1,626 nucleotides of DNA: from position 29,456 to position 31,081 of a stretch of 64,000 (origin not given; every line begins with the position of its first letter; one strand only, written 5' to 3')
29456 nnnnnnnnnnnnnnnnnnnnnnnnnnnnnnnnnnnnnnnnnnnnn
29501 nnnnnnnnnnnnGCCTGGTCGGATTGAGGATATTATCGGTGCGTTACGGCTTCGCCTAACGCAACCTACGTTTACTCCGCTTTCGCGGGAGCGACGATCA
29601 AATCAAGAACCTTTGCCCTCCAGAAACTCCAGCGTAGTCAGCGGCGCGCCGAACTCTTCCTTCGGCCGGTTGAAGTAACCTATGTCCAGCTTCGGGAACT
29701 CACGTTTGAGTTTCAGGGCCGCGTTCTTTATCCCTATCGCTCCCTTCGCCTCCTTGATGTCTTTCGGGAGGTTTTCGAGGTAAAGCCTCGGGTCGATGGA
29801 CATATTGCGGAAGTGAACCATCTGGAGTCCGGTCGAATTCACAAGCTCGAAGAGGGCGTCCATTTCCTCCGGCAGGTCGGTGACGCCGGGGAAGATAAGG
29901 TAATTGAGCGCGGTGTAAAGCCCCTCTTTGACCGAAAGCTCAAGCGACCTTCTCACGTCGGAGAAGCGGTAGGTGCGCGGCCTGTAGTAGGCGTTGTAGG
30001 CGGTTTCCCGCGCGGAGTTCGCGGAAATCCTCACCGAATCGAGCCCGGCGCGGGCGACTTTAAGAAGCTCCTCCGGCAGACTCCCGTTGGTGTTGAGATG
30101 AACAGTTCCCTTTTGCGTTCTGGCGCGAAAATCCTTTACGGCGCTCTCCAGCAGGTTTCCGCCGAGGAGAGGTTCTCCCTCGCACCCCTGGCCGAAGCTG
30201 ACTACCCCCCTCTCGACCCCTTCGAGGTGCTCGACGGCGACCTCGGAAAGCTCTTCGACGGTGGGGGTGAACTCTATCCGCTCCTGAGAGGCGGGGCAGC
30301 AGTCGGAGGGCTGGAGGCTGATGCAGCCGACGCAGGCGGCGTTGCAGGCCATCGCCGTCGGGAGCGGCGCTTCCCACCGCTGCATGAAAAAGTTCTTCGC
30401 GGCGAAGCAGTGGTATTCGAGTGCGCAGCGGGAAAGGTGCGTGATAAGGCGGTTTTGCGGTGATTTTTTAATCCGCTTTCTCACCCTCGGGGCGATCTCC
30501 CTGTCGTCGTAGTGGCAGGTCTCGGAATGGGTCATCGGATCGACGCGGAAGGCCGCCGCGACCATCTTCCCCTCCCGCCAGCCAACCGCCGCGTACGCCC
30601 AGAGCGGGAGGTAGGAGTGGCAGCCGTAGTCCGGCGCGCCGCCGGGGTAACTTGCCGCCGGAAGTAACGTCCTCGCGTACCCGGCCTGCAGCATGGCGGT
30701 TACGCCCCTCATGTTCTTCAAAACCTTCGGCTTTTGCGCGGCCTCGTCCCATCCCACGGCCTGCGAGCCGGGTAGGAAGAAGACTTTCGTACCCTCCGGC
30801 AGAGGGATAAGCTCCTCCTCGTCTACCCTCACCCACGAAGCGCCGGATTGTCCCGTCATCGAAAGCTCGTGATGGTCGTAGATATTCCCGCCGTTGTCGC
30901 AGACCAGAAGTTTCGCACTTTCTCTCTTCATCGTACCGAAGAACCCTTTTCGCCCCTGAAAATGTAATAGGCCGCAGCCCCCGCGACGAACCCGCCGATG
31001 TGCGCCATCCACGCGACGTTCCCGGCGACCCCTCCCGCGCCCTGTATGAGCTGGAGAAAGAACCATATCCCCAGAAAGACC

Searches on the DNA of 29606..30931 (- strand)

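Call 71: search_with_rna_model(model_id=R1, sources=[L197, L198], filters=off, max_evalue=5)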
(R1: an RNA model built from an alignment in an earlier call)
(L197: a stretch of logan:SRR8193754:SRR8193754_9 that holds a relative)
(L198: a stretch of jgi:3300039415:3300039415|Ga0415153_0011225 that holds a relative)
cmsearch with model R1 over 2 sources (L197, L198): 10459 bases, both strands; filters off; matches with E-value up to 5: 2.
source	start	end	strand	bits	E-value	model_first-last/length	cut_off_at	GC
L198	976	1006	-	7.7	0.42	1-40/40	no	0.68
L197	736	777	+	5.9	2.1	1-40/40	no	0.74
